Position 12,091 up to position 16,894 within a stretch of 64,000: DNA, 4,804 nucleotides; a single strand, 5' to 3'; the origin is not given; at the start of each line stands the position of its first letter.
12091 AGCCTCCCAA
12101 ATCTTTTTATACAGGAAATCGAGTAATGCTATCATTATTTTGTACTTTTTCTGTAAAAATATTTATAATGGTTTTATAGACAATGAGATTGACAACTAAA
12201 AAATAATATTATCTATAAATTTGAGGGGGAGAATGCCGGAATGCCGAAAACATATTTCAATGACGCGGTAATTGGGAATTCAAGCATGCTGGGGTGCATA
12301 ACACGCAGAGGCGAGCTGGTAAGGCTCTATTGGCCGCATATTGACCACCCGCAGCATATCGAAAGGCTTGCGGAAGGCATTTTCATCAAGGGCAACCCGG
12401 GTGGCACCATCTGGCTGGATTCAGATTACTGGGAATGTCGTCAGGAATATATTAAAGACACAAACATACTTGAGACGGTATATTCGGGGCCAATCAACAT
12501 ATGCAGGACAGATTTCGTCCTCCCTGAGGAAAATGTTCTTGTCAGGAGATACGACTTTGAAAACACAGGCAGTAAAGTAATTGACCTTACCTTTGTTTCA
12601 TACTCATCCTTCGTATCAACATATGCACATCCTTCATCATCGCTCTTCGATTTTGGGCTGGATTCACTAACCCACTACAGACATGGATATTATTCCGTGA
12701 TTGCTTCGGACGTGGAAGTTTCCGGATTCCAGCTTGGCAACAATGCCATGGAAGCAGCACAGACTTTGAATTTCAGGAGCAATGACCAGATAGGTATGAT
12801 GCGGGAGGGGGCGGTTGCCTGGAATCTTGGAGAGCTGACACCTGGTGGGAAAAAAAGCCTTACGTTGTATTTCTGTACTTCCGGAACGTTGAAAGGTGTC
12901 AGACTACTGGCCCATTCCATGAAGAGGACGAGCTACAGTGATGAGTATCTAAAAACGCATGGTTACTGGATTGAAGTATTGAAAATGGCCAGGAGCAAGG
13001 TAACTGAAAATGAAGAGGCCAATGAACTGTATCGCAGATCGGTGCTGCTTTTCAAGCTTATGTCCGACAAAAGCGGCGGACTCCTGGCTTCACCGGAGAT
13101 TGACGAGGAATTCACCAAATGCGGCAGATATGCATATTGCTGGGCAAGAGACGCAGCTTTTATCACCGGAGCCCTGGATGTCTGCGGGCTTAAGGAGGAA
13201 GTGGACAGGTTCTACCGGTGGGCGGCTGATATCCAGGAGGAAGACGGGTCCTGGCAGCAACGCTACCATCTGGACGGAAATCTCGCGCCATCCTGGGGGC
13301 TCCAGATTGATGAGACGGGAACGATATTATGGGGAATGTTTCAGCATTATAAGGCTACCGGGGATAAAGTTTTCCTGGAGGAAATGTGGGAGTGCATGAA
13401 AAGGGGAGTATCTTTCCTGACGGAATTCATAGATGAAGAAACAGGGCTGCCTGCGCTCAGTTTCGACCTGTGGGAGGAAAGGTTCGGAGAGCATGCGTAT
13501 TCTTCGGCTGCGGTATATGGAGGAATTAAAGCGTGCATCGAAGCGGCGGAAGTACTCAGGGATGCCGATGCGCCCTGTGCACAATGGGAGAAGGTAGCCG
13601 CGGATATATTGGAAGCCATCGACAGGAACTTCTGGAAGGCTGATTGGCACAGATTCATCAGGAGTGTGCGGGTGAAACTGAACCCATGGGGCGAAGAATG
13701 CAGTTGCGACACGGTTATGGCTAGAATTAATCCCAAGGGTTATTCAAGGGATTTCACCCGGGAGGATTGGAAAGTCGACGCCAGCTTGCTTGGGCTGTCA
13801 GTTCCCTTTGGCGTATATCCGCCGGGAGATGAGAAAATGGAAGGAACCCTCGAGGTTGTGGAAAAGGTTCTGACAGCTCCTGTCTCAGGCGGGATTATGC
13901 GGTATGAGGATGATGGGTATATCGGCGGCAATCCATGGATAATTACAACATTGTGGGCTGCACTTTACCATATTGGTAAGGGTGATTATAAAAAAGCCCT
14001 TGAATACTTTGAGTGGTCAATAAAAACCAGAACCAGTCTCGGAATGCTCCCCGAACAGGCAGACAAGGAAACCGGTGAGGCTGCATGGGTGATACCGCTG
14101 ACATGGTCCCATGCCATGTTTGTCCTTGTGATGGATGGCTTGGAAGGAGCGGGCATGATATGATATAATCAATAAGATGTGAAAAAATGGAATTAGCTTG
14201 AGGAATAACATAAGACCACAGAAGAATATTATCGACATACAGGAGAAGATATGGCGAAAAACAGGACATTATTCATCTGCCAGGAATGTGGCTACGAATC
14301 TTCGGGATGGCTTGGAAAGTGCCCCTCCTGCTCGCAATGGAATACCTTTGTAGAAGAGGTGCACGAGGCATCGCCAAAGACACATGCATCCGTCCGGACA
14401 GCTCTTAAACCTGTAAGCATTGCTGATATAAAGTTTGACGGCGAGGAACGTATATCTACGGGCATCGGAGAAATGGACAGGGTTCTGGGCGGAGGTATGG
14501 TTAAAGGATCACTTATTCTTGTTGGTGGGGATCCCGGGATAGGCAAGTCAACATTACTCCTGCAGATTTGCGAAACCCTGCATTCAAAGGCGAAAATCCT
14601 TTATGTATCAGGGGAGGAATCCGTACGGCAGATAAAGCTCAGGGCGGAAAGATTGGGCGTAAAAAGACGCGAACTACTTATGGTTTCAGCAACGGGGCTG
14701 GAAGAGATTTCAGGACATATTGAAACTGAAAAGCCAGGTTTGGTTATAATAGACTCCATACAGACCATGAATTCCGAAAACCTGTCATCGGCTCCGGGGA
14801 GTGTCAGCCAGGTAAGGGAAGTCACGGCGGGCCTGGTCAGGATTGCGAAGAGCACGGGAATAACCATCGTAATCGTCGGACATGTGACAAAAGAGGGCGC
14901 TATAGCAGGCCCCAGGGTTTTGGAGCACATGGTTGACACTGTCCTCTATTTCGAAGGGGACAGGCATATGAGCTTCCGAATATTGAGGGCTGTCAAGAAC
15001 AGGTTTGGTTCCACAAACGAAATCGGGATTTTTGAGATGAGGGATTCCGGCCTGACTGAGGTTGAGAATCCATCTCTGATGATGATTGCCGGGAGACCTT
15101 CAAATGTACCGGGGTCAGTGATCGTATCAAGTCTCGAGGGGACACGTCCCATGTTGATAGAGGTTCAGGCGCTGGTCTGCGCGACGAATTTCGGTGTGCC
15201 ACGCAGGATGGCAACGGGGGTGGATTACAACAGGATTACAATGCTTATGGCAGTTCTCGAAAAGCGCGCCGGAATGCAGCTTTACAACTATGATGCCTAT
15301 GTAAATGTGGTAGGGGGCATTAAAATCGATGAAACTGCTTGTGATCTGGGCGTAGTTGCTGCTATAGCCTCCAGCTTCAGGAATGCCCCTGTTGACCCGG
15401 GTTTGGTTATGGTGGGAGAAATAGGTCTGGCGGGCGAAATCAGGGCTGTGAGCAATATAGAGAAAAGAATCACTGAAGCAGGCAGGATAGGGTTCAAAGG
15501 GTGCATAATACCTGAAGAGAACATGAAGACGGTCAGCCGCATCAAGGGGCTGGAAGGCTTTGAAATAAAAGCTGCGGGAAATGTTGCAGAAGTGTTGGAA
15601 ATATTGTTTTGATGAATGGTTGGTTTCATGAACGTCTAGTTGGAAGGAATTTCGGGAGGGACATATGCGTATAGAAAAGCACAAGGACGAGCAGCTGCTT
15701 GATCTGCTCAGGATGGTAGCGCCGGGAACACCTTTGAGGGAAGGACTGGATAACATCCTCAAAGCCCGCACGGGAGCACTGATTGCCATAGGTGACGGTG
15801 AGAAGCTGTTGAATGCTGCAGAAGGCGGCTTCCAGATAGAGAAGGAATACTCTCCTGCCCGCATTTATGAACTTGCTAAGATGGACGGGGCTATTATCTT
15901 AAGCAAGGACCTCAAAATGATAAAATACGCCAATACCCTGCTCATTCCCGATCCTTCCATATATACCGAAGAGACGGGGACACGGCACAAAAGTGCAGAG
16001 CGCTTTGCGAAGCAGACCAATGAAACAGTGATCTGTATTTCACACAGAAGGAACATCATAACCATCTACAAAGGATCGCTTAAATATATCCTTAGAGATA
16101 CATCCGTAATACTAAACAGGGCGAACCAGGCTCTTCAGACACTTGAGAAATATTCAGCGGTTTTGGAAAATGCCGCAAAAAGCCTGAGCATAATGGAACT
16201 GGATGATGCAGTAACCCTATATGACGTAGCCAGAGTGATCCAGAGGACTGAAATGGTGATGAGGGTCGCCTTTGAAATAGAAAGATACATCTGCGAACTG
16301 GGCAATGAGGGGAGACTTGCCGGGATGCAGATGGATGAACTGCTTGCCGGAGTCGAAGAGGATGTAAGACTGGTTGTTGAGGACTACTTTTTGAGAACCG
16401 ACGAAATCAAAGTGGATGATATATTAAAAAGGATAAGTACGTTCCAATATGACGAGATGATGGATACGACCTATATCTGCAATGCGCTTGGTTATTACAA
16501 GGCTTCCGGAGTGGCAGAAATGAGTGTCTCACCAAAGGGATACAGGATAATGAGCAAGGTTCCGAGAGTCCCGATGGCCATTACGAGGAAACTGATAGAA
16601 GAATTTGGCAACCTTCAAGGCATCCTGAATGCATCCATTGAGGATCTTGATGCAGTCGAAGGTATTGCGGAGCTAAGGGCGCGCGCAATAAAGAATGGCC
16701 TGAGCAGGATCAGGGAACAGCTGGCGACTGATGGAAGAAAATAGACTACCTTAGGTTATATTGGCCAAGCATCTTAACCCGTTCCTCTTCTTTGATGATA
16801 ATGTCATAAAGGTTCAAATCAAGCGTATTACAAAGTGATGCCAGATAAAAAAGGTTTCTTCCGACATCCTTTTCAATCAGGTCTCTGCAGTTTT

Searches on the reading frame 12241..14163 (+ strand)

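Call 29: search_protein_families(library=pfam, proteins=[window:12241-14163:+], max_evalue=0.00001)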
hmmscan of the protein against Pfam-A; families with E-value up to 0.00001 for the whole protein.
window:12241-14163:+ (640 aa): 1 family
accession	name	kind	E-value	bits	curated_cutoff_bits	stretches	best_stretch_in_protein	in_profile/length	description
PF00723.27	Glyco_hydro_15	-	4.2e-28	98.8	22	1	260-629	3-424/427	Glycosyl hydrolases family 15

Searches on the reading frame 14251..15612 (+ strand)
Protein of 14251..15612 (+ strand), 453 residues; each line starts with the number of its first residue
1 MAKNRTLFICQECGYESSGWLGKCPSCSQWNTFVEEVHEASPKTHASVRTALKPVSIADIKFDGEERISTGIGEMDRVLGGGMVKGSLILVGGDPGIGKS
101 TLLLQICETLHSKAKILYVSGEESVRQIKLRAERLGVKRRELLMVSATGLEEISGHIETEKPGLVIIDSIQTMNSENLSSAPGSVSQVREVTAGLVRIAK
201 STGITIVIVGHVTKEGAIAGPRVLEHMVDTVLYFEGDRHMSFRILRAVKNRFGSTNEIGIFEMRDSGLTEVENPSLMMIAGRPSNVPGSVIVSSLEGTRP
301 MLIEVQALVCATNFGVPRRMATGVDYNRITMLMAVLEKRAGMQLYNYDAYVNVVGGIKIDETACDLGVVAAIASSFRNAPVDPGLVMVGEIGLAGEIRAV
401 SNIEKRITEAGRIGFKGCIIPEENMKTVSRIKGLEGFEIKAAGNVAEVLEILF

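Call 30: search_protein_families(library=pfam, proteins=[window:14251-15612:+], max_evalue=0.00001)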
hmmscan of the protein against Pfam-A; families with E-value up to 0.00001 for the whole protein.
window:14251-15612:+ (453 aa): 6 families
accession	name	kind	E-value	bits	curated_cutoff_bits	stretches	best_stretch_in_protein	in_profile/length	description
PF13481.12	AAA_25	-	3.6e-17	63.1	27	1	77-217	24-195/195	AAA domain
PF06745.19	ATPase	-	4.5e-17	62.6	26.6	1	68-142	1-77/231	KaiC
PF03796.21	DnaB_C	-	7.7e-12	45.6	27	1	68-131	2-66/255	DnaB-like helicase C terminal domain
PF18073.7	Zn_ribbon_LapB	-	4.6e-11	42.6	25.7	1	8-35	1-28/28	Rubredoxin metal binding domain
PF05362.19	Lon_C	-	2.7e-09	37.4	21.1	1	357-452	105-202/205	Lon protease (S16) C-terminal proteolytic domain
PF13541.12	ChlI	-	5e-07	30.1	27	1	348-424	44-121/121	Subunit ChlI of Mg-chelatase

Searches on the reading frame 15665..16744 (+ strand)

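Call 30: search_protein_families(library=pfam, proteins=[window:15665-16744:+], max_evalue=0.00001)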
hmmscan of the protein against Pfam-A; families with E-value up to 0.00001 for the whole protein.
window:15665-16744:+ (359 aa): 2 families
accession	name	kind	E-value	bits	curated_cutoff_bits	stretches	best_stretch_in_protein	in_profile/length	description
PF10635.14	DisA-linker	-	1.4e-49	168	25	1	143-280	1-138/142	DisA bacterial checkpoint controller linker region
PF02457.21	DAC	-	2.5e-26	92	27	1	26-137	2-116/119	DisA bacterial checkpoint controller nucleotide-binding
